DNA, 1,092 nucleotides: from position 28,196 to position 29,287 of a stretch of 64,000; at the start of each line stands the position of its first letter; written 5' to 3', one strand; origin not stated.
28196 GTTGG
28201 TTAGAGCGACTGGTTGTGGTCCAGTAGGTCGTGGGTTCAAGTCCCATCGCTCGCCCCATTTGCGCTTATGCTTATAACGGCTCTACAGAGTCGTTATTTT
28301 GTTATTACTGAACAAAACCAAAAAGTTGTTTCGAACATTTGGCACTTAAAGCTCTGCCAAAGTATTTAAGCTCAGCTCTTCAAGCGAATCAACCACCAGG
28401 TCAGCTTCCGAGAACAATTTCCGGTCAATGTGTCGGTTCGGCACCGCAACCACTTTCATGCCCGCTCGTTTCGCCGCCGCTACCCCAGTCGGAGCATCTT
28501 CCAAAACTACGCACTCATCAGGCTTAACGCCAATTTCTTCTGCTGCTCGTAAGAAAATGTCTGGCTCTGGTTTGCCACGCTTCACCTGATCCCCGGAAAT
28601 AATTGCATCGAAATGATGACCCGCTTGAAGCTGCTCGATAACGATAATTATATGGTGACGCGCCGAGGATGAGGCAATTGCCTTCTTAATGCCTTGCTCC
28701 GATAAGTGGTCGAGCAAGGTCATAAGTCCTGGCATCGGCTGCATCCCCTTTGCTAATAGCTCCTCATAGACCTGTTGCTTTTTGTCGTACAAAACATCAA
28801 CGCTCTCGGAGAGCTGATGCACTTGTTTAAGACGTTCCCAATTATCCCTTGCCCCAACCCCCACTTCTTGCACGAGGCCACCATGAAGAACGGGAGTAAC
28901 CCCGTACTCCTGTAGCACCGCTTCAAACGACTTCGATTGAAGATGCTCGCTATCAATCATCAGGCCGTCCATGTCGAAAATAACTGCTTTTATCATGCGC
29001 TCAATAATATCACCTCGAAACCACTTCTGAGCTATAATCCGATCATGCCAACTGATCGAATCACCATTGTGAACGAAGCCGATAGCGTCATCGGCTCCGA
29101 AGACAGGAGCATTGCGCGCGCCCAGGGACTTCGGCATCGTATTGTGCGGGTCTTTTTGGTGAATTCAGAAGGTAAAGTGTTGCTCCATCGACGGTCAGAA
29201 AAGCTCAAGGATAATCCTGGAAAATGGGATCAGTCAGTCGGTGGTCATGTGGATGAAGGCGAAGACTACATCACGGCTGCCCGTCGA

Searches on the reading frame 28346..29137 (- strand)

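Call 62: search_protein_families(library=pfam, proteins=[window:28346-29137:-], max_evalue=0.001)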
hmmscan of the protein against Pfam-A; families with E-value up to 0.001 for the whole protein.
window:28346-29137:- (263 aa): 3 families
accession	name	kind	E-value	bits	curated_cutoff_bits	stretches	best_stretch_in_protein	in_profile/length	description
PF13419.12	HAD_2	-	2.3e-37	129.3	23.8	1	52-232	1-178/178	Haloacid dehalogenase-like hydrolase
PF00702.32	Hydrolase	-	7.6e-33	114.9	26.4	1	49-226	1-191/191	haloacid dehalogenase-like hydrolase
PF13242.12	Hydrolase_like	-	5.9e-09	36.2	22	1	187-255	2-75/75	HAD-hyrolase-like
